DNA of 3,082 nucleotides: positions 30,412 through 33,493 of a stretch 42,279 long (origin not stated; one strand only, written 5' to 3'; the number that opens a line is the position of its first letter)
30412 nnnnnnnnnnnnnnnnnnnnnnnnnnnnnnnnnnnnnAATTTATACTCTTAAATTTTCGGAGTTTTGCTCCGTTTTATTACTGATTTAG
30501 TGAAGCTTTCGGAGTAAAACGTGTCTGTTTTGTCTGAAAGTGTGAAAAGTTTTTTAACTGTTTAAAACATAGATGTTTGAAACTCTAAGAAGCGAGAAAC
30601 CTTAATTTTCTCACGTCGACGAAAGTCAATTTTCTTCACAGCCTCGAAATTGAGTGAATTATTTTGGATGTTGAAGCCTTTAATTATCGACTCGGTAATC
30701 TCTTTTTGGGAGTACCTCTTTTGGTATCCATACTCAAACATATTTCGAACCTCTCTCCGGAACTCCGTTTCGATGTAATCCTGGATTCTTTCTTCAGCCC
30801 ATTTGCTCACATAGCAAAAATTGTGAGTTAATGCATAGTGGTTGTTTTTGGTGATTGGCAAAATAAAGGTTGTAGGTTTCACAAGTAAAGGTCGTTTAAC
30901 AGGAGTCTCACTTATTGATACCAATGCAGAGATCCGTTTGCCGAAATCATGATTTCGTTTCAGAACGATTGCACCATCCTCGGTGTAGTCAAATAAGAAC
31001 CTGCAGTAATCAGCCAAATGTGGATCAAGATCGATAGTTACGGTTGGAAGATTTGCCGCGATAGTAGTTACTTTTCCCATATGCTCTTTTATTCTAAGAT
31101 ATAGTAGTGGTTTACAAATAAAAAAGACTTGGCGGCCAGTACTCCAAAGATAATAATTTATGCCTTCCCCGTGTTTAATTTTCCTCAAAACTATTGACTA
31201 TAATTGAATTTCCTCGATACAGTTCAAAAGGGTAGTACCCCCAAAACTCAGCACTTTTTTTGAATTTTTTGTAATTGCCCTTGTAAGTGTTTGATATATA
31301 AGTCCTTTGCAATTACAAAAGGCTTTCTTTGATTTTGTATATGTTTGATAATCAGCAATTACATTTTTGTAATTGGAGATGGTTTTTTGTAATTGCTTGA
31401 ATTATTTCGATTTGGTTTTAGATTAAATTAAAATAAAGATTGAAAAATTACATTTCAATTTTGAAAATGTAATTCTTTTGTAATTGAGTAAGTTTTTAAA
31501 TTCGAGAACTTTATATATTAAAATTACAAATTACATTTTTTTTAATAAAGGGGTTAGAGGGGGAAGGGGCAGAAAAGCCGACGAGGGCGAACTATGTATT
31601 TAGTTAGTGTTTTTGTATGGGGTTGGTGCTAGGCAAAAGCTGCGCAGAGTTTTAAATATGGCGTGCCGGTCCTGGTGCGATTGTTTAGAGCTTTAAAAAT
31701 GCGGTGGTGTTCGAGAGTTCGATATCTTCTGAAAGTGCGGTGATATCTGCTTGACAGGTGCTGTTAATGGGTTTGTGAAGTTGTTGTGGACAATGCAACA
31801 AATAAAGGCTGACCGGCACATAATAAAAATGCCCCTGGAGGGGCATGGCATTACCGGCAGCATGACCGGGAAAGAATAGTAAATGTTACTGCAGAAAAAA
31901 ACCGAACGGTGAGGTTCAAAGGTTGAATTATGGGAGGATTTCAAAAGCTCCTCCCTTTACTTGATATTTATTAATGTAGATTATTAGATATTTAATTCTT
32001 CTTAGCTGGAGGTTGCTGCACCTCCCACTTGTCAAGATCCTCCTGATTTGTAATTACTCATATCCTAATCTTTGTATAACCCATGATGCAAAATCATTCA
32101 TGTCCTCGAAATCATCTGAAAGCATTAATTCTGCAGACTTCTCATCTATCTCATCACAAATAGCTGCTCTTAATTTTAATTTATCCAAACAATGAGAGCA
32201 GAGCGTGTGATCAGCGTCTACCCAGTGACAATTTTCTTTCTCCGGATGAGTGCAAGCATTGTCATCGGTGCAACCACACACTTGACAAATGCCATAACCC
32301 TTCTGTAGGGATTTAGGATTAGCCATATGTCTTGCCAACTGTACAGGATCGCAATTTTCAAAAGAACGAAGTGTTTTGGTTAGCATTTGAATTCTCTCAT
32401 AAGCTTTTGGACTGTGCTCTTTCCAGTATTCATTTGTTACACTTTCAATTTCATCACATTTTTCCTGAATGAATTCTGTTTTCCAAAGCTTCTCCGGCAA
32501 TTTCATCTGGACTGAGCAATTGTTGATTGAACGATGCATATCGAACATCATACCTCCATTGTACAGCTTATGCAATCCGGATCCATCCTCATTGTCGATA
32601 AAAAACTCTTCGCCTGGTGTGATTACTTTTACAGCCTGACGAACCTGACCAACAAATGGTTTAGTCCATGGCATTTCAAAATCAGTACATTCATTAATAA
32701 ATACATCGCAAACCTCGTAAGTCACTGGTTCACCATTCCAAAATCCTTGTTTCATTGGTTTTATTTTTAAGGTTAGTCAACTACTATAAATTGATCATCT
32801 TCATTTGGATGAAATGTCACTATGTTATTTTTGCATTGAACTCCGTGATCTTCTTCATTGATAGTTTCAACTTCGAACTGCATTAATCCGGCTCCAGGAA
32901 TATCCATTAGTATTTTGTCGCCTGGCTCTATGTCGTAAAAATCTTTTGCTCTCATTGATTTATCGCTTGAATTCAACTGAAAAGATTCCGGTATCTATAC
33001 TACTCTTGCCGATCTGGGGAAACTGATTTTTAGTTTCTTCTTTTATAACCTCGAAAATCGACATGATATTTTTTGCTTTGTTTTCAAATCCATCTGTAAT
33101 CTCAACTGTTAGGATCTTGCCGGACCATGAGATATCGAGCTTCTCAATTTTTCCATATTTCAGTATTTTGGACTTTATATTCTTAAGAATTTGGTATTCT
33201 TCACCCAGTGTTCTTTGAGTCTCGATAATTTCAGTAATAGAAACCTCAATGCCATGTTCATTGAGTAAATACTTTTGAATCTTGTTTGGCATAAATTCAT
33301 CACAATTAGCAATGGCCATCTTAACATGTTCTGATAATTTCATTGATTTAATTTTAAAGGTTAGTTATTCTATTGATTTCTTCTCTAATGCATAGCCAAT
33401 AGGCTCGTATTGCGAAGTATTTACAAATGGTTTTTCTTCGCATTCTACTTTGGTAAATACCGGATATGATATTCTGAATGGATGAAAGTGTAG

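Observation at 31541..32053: GC-rich, ORF-free, hairpin-dense island between the early and late operons: candidate structured RNA with convergent terminators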

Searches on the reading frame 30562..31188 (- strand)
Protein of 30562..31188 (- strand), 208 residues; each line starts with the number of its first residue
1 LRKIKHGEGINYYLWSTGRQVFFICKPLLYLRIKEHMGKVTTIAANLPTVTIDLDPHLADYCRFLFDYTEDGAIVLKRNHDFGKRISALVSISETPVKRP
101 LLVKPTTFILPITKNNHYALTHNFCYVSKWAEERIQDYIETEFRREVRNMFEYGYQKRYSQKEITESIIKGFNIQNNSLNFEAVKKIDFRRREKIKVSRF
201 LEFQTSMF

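Call 16: search_protein_families(library=pfam, proteins=[window:30562-31188:-], max_evalue=0.01)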
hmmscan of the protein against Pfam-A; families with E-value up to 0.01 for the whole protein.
window:30562-31188:- (208 aa): 0 families

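Call 17: search_protein_families(library=phrogs, proteins=[window:30562-31188:-], max_evalue=0.01)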
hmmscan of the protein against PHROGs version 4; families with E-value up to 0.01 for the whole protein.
window:30562-31188:- (208 aa): 0 families

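Call 19: find_related_loci(query=window:30562-31188:-, collection=viral_contigs, flank=4000)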
Query window:30562-31188:- (208 aa) in viral_contigs; peptide patterns used: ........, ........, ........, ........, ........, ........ (x = any residue, [..] = any of these).
5 stretches matched a pattern; 1 encode a relative of the query (tblastn E <= 1e-3); 1 distinct loci.
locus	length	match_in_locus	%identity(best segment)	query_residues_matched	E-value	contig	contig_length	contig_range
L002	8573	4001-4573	70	16-206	4e-92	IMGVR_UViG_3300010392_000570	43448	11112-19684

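Call 26: find_related_loci(query=A2, collection=genome_contigs, flank=5000)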
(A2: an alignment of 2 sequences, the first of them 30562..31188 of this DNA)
Query A2 (208 aa) in genome_contigs; peptide patterns used: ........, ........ (x = any residue, [..] = any of these).
172 stretches matched a pattern, but none encodes a relative of the query by tblastn (E <= 1e-3).

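Call 27: find_related_loci(query=A2, collection=metagenome_contigs, flank=5000)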
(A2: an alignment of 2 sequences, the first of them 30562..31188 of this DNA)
Query A2 (208 aa) in metagenome_contigs; peptide patterns used: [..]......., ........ (x = any residue, [..] = any of these).
111 stretches matched a pattern; 2 encode a relative of the query (tblastn E <= 1e-3); 2 distinct loci.
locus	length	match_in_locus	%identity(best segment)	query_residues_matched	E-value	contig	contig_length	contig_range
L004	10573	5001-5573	70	16-206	6e-92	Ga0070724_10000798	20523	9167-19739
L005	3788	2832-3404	70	16-206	2e-92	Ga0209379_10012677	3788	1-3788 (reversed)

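Call 29: find_homologous_proteins(query=window:30562-31080:-, max_evalue=0.001)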
Query window:30562-31080:- (172 aa): 9 proteins with E <= 0.001 among 37 candidates.
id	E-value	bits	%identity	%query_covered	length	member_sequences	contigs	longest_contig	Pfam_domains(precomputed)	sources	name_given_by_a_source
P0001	2.3e-110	384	100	100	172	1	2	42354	-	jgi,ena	-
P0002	4.8e-78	279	71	99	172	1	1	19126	-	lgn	-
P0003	6.8e-76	272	70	99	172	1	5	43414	-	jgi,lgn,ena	-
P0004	1.8e-72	261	67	96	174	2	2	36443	-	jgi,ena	-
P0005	2.8e-64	234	61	100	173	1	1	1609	-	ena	-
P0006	3.0e-58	214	59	93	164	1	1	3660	-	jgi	jgi:hypothetical protein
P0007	1.7e-42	163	46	94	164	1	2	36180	-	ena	-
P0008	1.2e-41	160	49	85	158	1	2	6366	-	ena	-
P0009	2.3e-39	153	43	93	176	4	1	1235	-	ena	-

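Call 30: find_encoding_contigs(protein=P0001, flank=3000, max_places=3)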
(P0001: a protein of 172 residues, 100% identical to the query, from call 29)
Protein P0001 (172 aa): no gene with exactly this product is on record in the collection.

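Call 31: find_encoding_contigs(protein=P0002, flank=4000, max_places=2)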
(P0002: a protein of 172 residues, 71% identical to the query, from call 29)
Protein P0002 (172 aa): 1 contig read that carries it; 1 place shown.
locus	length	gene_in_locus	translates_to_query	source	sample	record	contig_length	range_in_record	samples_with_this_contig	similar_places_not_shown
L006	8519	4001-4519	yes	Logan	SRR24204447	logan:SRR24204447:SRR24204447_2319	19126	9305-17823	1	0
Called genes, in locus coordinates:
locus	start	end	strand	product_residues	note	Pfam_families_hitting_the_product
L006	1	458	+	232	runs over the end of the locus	-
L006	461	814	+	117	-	-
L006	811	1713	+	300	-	-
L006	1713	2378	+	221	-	PF01507:PAPS_reduct (weak)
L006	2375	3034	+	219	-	PF27782:Csf3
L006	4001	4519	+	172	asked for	-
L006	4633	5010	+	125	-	-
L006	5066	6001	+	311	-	PF01343:Peptidase_S49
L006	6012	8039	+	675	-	-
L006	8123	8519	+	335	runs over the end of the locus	-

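Call 32: find_encoding_contigs(protein=P0004, flank=4000, max_places=2)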
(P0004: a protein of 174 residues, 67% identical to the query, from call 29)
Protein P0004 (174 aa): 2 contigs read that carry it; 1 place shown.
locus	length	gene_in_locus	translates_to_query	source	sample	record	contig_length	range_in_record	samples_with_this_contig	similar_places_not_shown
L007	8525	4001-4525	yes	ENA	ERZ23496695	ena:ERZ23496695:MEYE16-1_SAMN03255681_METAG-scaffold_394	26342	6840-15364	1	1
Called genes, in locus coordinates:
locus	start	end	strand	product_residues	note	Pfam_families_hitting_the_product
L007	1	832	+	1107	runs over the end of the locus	PF01807:Zn_ribbon_DnaG, PF09397:FtsK_gamma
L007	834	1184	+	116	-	-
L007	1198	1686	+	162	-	-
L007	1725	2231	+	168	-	-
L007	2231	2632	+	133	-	-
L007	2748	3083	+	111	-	-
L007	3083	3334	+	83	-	-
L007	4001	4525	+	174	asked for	-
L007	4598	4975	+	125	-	-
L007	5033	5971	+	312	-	PF01343:Peptidase_S49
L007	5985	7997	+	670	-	-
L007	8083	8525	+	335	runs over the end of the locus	-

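Call 33: find_encoding_contigs(protein=P0007, flank=4000, max_places=2)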
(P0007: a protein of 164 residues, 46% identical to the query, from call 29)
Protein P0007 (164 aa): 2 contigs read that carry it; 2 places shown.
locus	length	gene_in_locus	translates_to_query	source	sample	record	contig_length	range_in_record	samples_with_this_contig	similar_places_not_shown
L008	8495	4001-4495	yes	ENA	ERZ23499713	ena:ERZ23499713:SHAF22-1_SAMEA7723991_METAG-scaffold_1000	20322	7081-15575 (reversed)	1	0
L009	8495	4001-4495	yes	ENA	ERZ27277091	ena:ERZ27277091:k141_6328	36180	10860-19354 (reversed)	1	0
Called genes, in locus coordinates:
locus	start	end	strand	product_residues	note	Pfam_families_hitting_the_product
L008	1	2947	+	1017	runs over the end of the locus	PF01807:Zn_ribbon_DnaG, PF12965:DUF3854 (faint)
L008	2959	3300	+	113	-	-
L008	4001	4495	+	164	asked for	-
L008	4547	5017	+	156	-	-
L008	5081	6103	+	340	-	PF00574:CLP_protease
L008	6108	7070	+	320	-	-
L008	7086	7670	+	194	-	-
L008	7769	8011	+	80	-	-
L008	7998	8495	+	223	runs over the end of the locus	-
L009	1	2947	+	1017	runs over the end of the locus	PF01807:Zn_ribbon_DnaG, PF12965:DUF3854 (faint)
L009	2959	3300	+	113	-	-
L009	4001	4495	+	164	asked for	-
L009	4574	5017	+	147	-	-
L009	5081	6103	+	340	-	PF00574:CLP_protease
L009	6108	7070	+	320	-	-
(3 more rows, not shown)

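Call 34: find_encoding_contigs(protein=P0006, flank=4000, max_places=2)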
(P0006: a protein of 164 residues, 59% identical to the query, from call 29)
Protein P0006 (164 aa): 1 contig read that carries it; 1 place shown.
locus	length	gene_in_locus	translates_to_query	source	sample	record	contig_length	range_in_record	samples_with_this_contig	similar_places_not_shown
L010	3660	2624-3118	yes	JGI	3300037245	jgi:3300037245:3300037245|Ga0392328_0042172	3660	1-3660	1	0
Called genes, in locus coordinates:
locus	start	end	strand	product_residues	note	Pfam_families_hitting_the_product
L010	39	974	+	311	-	-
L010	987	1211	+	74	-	PF09397:FtsK_gamma (weak)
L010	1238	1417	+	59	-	-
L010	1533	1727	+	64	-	-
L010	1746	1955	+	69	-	-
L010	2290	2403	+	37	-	-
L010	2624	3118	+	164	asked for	-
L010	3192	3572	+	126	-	-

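Call 35: find_encoding_contigs(protein=P0008, flank=4000, max_places=2)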
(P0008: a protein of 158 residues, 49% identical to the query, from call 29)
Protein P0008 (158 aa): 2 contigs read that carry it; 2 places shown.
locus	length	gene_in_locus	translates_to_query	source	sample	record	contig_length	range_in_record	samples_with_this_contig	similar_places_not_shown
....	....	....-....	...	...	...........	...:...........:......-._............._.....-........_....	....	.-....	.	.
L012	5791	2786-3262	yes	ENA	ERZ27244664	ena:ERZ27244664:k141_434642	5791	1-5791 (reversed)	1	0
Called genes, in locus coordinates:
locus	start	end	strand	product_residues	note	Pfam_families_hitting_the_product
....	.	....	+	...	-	?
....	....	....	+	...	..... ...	-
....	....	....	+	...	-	-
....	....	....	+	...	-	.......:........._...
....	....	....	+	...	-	?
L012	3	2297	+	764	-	?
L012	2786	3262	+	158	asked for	-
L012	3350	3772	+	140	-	-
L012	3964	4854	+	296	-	PF01343:Peptidase_S49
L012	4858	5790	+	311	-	?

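Call 36: find_encoding_contigs(protein=P0005, flank=4000, max_places=2)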
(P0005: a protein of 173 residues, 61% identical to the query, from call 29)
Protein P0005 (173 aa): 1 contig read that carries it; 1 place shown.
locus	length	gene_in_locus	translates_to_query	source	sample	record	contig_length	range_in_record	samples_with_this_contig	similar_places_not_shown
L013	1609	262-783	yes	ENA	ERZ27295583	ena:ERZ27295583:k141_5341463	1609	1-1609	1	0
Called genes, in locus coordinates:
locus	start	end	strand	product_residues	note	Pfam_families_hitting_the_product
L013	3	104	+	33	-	?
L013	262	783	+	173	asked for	-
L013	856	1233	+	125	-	-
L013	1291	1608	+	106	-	?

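Call 37: find_encoding_contigs(protein=P0009, flank=4000, max_places=2)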
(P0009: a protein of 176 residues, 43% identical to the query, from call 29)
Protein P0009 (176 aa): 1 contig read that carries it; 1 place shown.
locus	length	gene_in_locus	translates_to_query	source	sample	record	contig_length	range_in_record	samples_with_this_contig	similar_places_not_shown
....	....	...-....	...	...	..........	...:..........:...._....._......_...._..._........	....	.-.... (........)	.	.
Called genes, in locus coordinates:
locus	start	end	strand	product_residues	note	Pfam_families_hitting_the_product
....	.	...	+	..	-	?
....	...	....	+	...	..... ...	-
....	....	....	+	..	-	?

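Call 51: search_dna_similar(query=window:30562-31080:-, collection=phages, mode=protein, max_evalue=0.01, max_rows=15)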
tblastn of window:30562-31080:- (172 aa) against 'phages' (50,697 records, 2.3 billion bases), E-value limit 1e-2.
No match.

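Call 60: find_encoding_contigs(protein=P0003, flank=2500, max_places=8)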
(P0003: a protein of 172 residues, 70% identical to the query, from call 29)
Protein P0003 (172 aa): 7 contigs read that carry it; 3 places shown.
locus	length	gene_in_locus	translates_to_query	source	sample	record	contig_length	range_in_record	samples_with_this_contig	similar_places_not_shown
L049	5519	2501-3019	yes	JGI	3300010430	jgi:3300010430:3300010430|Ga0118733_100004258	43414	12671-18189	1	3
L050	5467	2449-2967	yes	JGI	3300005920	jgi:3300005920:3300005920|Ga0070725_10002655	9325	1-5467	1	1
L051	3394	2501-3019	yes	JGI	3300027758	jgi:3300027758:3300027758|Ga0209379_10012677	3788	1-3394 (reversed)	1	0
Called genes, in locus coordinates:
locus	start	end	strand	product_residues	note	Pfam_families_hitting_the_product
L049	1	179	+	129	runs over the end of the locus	-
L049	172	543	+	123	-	-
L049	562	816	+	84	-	-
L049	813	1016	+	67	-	-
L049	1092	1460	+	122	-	-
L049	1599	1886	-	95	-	-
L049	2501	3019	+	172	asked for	-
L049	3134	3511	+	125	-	-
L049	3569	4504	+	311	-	PF01343:Peptidase_S49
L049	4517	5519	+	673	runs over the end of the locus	-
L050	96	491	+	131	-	-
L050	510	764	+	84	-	-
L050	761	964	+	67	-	-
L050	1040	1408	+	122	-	-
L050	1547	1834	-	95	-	-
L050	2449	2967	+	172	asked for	-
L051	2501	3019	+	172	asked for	-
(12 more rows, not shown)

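Call 81: predict_structure(alignment_id=A6)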
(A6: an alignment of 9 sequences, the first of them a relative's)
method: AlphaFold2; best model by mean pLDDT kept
length: 172 residues; sequences in the alignment: 9
mean_pLDDT: 53.7   pTM: 0.54
mean pLDDT of the five models: 53.7, 53.1, 52.2, 51.2, 47.0
residues with pLDDT >= 90: 0; 70-90: 36; 50-70: 60; < 50: 76
segments of 3 or more residues with pLDDT < 50: 1-15, 35-37, 40-96
pLDDT, mean of each block of 10 residues (from residue 1): 33 52 64 52 36 25 35 39 33 46 70 82 83 68 64 66 66 50
secondary structure, 60 per line:
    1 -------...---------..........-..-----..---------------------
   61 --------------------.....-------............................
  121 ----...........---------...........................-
elements in order: H20-29 H81-85 H93-120 H125-135 H145-171

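Call 90: find_homologous_proteins(query=A6, max_evalue=0.001)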
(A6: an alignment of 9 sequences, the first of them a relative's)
Query A6 (9 sequences) (172 aa, profile of the alignment): 80 proteins with E <= 0.001 among 4474 candidates.
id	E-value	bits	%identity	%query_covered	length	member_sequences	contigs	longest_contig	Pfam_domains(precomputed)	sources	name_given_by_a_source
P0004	1.5e-87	309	67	96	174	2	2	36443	-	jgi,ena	-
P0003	2.2e-87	309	70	99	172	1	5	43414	-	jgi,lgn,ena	-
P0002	1.2e-86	307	71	99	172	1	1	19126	-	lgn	-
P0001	3.0e-85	302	100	100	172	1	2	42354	-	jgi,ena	-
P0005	2.1e-82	293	61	100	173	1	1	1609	-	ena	-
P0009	6.9e-82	291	43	93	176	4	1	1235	-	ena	-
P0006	2.4e-81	289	59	93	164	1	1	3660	-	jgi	jgi:hypothetical protein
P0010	1.5e-80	287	63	100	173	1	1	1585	-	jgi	-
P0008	1.6e-80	287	49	85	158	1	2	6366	-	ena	-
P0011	4.1e-80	285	48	85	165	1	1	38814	-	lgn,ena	-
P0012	5.2e-80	285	47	93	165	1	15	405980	-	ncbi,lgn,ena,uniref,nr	ncbi:hypothetical protein [uncultured Butyricimonas sp.]|uniref:hypothetical protein n=1 Tax=uncultu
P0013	8.6e-80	284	62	100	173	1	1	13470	-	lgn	-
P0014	3.3e-79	282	51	86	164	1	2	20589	-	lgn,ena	-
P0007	4.0e-79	282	46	94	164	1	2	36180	-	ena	-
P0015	4.2e-79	282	52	86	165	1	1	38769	-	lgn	-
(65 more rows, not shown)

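Call 91: find_encoding_contigs(protein=P0013, flank=3000, max_places=2)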
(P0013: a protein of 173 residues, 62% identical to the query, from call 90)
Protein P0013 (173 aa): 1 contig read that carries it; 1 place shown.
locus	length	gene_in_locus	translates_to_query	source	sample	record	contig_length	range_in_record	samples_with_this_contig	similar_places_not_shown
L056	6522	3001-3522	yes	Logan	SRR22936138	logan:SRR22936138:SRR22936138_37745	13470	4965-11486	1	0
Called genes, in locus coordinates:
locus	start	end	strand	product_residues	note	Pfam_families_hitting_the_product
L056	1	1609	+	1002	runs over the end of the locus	-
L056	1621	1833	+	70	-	-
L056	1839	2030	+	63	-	-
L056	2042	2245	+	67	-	-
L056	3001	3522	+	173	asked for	-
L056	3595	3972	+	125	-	-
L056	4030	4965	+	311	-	PF01343:Peptidase_S49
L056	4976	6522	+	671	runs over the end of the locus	-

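Call 92: find_encoding_contigs(protein=P0010, flank=3000, max_places=2)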
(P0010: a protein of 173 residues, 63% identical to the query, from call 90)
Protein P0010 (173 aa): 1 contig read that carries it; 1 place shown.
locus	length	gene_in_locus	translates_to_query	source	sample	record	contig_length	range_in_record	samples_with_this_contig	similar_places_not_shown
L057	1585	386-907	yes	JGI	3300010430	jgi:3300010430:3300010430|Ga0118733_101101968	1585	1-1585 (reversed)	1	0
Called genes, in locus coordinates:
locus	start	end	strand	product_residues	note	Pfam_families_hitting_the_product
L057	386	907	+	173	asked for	-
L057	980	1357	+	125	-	-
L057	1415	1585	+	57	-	?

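Call 93: find_encoding_contigs(protein=P0015, flank=3000, max_places=2)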
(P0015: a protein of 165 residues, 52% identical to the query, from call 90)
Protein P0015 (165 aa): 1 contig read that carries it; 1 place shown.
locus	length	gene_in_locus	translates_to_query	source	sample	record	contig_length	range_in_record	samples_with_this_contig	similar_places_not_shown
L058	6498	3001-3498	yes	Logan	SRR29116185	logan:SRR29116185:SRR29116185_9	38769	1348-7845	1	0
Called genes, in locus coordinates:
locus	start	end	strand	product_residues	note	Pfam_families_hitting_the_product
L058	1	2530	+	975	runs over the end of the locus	-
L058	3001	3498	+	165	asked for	-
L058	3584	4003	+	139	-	-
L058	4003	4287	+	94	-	PF07927:HicA_toxin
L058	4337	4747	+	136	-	-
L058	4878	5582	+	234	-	-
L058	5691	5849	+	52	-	-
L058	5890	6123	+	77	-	-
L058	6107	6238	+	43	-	-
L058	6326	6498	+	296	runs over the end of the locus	PF01343:Peptidase_S49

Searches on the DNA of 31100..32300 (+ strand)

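Call 5: search_rna_families(source=window, start=31100, end=32300, threshold=evalue, max_evalue=10, show_alignments=3)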
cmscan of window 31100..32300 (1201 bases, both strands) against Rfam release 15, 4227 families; matches with E-value up to 10: 1.
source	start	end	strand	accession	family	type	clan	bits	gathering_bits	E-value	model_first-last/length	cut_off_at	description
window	32020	32099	+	RF02181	ST7-AS2_1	Gene; lncRNA;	-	21.8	80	0.09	1-72/72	no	ST7 antisense RNA 2 conserved region 1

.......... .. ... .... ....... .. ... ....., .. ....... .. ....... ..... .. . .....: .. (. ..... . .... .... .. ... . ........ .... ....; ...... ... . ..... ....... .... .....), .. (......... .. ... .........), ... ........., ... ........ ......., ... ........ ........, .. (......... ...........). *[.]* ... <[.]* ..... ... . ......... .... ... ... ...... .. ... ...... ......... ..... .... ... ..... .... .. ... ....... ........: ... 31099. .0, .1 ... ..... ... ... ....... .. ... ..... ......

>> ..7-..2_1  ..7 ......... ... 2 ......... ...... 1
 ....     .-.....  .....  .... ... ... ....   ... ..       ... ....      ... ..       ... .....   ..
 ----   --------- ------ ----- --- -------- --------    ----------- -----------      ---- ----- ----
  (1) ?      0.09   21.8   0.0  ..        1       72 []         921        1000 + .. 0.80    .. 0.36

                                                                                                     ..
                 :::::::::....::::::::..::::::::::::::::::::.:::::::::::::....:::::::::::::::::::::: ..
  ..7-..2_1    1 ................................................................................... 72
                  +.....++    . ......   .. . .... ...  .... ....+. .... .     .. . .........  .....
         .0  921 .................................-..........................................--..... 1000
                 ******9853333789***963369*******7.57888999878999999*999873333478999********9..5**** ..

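Call 8: search_dna_similar(query=window:31200-32100:+, collection=phages, mode=distant, max_evalue=0.01)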
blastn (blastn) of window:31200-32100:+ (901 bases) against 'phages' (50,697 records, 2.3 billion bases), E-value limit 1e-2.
No match.

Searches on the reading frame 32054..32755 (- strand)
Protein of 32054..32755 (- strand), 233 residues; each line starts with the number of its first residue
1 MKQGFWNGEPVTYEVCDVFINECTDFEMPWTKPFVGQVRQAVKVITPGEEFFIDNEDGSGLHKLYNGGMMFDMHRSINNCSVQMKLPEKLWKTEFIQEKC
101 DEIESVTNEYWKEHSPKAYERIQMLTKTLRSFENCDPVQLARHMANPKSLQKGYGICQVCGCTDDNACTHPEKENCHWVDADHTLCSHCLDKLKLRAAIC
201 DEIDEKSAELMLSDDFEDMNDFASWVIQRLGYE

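Call 16: search_protein_families(library=pfam, proteins=[window:32054-32755:-], max_evalue=0.01)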
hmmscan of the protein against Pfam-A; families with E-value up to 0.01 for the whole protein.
window:32054-32755:- (233 aa): 0 families

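Call 17: search_protein_families(library=phrogs, proteins=[window:32054-32755:-], max_evalue=0.01)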
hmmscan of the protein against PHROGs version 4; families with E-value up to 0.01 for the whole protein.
window:32054-32755:- (233 aa): 0 families

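Call 18: find_related_loci(query=window:32054-32755:-, collection=viral_contigs, flank=4000)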
Query window:32054-32755:- (233 aa) in viral_contigs; peptide patterns used: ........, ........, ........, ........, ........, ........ (x = any residue, [..] = any of these).
1 stretches matched a pattern; 1 encode a relative of the query (tblastn E <= 1e-3); 1 distinct loci.
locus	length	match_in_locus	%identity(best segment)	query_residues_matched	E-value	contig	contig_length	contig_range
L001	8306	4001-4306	42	132-232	7e-25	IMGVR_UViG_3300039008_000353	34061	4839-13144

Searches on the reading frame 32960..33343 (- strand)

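Call 16: search_protein_families(library=pfam, proteins=[window:32960-33343:-], max_evalue=0.01)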
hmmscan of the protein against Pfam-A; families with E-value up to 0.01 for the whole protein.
window:32960-33343:- (127 aa): 1 family
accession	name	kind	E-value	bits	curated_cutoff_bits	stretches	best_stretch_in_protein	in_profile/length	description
PF17003.11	Actin_micro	-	0.0091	15.7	27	1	3-106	206-313/354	Putative actin-like family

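Call 17: search_protein_families(library=phrogs, proteins=[window:32960-33343:-], max_evalue=0.01)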
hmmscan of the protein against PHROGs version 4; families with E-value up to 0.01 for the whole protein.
window:32960-33343:- (127 aa): 0 families
